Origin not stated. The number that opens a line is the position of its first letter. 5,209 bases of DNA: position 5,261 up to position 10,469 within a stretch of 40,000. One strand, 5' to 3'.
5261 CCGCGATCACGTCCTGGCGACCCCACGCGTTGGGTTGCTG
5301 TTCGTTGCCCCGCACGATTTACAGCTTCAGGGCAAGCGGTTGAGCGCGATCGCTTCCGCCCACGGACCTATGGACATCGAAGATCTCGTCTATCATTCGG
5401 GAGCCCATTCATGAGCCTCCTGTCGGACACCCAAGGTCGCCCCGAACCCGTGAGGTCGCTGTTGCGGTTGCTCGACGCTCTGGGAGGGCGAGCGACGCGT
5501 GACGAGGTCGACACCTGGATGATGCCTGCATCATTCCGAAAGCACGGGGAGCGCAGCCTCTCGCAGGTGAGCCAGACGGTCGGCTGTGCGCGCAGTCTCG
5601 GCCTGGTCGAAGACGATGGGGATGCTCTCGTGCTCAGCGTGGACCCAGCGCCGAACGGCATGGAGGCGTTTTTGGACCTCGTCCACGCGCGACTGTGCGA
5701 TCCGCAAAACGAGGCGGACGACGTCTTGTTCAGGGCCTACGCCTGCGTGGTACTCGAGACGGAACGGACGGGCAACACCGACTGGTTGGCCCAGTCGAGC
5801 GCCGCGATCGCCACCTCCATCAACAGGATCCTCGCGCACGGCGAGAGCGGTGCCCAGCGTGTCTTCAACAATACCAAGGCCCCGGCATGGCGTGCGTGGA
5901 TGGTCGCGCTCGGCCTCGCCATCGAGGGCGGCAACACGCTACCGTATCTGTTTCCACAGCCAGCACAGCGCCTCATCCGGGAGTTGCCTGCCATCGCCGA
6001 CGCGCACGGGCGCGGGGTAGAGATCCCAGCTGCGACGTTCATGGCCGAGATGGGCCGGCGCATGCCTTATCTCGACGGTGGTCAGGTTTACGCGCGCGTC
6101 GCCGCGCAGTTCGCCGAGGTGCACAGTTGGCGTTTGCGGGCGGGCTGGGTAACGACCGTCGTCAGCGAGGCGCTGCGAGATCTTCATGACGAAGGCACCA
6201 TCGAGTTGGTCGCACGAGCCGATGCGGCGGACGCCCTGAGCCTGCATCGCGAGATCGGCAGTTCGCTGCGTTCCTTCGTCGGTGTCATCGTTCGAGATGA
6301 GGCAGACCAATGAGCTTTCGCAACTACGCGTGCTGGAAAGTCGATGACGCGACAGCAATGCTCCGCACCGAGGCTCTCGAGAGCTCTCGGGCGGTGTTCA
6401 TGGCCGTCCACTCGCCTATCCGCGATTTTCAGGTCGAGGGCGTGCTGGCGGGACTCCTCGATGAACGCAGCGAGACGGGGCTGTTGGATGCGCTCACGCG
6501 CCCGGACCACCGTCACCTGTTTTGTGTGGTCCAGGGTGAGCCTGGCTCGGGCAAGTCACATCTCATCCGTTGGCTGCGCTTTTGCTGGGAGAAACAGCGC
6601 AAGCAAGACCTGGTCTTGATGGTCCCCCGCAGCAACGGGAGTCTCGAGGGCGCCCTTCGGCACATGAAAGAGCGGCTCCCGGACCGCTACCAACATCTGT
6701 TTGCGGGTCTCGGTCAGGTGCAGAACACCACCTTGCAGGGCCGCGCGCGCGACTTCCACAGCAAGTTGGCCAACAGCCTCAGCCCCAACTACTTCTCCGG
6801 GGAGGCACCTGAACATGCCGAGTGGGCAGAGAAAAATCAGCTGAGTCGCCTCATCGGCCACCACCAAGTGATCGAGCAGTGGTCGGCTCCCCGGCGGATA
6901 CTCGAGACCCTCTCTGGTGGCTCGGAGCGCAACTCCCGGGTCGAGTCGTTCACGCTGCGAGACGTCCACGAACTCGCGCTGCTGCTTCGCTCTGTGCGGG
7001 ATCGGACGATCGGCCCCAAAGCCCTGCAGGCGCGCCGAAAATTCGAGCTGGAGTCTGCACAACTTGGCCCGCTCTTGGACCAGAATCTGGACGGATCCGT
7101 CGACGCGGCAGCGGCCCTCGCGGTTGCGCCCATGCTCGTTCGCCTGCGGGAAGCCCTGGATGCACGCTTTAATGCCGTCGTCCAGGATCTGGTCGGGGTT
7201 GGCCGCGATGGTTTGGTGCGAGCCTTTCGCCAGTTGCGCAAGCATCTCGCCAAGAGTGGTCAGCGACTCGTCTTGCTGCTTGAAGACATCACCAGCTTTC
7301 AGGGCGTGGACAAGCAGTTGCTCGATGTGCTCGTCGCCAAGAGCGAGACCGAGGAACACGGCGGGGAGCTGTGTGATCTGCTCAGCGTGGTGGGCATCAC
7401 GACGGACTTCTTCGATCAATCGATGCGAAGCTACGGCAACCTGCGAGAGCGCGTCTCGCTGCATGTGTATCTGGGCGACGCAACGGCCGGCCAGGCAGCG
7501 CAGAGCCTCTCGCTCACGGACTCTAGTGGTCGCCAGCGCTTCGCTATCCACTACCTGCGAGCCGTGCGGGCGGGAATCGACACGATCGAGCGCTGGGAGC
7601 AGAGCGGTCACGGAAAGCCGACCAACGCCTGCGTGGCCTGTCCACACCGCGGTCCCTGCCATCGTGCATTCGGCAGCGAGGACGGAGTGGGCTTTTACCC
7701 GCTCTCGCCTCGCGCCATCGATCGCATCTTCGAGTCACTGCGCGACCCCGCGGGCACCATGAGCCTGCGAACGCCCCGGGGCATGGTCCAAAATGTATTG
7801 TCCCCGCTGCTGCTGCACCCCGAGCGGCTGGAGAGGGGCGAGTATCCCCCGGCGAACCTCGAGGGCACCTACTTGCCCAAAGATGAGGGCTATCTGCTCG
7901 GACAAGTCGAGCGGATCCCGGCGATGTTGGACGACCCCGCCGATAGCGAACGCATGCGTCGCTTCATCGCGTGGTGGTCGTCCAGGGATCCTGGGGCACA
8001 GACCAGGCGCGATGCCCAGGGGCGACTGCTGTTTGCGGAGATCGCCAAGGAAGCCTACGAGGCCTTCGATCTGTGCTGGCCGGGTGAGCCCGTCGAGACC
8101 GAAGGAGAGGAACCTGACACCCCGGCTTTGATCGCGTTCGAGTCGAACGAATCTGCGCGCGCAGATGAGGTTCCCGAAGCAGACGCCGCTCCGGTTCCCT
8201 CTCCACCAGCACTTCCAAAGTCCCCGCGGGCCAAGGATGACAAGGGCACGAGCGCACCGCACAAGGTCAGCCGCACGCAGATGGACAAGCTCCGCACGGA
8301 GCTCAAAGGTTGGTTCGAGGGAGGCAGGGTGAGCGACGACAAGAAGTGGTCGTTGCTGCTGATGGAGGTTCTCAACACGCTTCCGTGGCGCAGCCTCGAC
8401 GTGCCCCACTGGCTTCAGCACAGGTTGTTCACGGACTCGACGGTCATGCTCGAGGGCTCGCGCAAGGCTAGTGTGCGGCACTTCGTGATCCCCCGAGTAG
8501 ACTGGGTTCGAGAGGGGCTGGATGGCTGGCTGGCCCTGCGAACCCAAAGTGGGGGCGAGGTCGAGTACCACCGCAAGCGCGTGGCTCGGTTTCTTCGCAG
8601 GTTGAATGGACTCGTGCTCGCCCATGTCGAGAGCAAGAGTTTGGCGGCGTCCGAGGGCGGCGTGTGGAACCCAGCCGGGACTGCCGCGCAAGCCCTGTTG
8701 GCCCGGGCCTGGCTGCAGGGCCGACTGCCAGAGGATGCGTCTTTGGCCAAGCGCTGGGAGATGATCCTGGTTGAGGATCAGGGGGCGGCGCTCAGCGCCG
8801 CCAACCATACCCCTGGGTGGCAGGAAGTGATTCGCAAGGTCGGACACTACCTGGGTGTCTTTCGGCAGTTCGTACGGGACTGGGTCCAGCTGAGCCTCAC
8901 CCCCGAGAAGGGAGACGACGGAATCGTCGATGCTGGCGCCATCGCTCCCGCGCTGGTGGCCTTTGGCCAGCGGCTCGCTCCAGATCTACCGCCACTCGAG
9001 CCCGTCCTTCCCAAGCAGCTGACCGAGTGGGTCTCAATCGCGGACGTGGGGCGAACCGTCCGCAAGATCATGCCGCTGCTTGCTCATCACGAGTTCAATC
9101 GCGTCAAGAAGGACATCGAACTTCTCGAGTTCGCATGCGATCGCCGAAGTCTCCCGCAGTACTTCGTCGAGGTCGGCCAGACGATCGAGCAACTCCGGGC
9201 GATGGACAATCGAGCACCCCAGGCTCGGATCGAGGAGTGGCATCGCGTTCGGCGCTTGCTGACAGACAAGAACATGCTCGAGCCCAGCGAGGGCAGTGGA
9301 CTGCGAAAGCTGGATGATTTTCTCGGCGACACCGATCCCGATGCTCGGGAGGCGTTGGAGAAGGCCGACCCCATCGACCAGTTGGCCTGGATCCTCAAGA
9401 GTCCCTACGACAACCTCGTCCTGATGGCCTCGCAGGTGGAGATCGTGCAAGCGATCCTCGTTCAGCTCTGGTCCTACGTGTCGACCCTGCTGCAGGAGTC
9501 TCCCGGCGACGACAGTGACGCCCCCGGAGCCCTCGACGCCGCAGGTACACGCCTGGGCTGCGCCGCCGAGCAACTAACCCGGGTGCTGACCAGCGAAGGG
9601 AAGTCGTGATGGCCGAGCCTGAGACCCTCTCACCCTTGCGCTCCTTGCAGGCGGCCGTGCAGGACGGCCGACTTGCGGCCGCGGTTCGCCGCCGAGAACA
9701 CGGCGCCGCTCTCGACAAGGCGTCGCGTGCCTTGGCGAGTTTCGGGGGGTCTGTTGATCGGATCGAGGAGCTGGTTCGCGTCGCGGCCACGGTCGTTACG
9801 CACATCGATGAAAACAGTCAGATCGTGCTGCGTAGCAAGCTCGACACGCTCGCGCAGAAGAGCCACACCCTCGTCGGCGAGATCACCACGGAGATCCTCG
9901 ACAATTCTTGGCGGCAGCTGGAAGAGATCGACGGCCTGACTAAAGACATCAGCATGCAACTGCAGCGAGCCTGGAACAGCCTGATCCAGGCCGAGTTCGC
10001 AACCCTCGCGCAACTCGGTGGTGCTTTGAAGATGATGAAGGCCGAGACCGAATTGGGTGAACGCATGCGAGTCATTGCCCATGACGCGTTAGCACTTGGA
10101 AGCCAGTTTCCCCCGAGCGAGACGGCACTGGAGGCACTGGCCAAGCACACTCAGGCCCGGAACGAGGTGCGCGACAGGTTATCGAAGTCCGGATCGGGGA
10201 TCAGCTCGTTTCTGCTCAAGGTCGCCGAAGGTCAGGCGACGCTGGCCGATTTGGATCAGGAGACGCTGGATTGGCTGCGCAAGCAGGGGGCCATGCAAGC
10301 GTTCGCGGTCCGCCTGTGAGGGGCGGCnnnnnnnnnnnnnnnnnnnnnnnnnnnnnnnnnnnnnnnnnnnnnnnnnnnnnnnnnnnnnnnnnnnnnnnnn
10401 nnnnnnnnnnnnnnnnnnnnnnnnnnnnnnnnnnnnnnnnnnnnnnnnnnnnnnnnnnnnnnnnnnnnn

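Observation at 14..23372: Divergent Dpd-type (7-deazaguanine DNA modification/restriction) island with a rearranged architecture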

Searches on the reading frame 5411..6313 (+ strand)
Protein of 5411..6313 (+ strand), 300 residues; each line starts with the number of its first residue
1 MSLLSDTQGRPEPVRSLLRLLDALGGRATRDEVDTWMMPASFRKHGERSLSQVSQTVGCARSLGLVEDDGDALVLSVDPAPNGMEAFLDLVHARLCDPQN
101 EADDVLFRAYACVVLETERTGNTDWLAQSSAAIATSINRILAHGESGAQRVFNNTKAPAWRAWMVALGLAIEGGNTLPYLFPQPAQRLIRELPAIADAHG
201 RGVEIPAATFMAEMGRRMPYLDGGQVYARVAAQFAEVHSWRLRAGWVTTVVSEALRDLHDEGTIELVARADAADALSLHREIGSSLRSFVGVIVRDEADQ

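Call 5: search_protein_families(library=ncbifam, proteins=[window:5411-6313:+], max_evalue=0.01)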
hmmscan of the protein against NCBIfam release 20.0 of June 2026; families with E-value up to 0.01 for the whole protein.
window:5411-6313:+ (300 aa): 1 family
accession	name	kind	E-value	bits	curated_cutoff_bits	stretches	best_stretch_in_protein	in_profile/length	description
NF041064.1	DpdG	equivalog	6.8e-25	88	80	1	1-288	1-286/290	protein DpdG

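Call 7: search_protein_families(library=pfam, proteins=[window:5411-6313:+], max_evalue=0.01)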
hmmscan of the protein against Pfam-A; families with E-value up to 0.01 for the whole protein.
window:5411-6313:+ (300 aa): 0 families

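Call 9: search_protein_families(library=padloc, proteins=[window:5411-6313:+], max_evalue=0.01)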
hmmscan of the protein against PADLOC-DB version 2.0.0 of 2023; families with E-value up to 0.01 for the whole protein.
window:5411-6313:+ (300 aa): 2 families
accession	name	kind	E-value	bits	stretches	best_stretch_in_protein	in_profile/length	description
PDLC02874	DpdG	-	2.8e-08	31.6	1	183-289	190-292/301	DpdG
PDLC02873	DpdG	-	4e-06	24.3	1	153-281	155-281/298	DpdG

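Call 16: find_encoding_contigs(protein=window:5411-6313:+, flank=10000, max_places=6)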
Protein window:5411-6313:+ (300 aa): no gene with exactly this product is on record in the collection.

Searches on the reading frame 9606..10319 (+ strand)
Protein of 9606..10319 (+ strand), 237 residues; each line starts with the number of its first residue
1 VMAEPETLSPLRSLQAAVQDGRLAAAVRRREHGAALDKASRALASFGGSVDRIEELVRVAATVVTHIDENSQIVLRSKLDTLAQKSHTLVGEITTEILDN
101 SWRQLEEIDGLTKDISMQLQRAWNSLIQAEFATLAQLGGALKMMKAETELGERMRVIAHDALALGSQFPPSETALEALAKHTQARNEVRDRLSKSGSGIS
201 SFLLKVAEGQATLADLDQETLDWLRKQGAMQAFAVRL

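Call 5: search_protein_families(library=ncbifam, proteins=[window:9606-10319:+], max_evalue=0.01)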
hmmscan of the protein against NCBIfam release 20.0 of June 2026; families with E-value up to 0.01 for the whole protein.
window:9606-10319:+ (237 aa): 1 family
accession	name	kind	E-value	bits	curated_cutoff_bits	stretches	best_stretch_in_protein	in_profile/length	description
NF041264.1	MobA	equivalog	0.0028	18.1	80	1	182-231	13-62/91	plasmid mobilization protein MobA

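Call 7: search_protein_families(library=pfam, proteins=[window:9606-10319:+], max_evalue=0.01)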
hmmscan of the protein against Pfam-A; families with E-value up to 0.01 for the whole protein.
window:9606-10319:+ (237 aa): 1 family
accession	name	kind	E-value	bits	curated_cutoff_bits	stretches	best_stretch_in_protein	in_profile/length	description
PF06595.17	BDV_P24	-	0.0071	16.7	27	1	49-158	42-142/202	Borna disease virus P24 protein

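Call 9: search_protein_families(library=padloc, proteins=[window:9606-10319:+], max_evalue=0.01)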
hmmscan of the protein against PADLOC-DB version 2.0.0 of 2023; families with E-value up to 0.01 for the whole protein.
window:9606-10319:+ (237 aa): 0 families

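Call 45: search_protein_families(library=padloc, alignment_id=A2, max_evalue=0.1)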
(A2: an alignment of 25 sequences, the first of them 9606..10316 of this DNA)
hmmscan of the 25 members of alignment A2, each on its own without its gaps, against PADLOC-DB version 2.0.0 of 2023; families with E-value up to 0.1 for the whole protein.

A. member 1, window:9606-10316:+ (237 aa): 0 families

B. families by the number of members that match (of 25 scanned): 9 families
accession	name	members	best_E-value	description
PDLC02892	DpdI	6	7.7e-05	DpdI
PDLC04529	PDC-M23A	1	2.1e-05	-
PDLC04527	PDC-M23A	1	3.7e-05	-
PDLC04378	PDC-M05B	1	0.0026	-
PDLC03859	LmuB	1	0.0035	-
PDLC00665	Effector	1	0.014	1TM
PDLC04528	PDC-M23A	1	0.023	-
PDLC00519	JetC1|JetC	1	0.026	DUF3584 domain; MukB-like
PDLC03121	Specificity_I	1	0.028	Type I specificity subunit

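Call 46: search_protein_families(library=ncbifam, alignment_id=A2, max_evalue=0.1)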
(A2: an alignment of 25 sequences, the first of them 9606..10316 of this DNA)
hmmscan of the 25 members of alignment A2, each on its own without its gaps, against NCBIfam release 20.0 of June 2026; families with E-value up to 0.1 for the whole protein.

A. member 1, window:9606-10316:+ (237 aa): 1 family
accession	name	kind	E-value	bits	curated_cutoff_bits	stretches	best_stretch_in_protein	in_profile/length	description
NF041264.1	MobA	equivalog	0.0028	18.1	80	1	182-231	13-62/91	plasmid mobilization protein MobA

B. families by the number of members that match (of 25 scanned): 16 families
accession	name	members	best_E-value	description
NF041066.2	DpdI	18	3.7e-09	protein DpdI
NF041264.1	MobA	1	0.0028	plasmid mobilization protein MobA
NF006293.0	PRK08476.1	1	0.0031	F0F1 ATP synthase subunit B'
TIGR02302.1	aProt_lowcomp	1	0.0049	TIGR02302 family protein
TIGR01979.1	sufS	1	0.0072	SufS family cysteine desulfurase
NF033217.1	Fur_reg_FbpC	1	0.01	Fur-regulated basic protein FbpC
NF045487.1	ASRP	1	0.019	archaea-specific SMC-related protein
NF001216.0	PRK00192.1-2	1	0.024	mannosyl-3-phosphoglycerate phosphatase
NF008866.0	PRK11899.1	1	0.027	prephenate dehydratase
NF041505.1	HrpD6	1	0.031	HrpD6 family protein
TIGR02204.1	MsbA_rel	1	0.042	ABC transporter, permease/ATP-binding protein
NF006899.0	PRK09382.1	1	0.061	bifunctional 2-C-methyl-D-erythritol 4-phosphate cytidylyltransferase/2-C-methyl-D-erythritol 2,4-cyclodiphosphate synthase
TIGR02169.1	SMC_prok_A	1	0.061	chromosome segregation protein SMC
TIGR01070.1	mutS1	1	0.062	DNA mismatch repair protein MutS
NF007904.0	PRK10613.1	1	0.094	DUF2594 family protein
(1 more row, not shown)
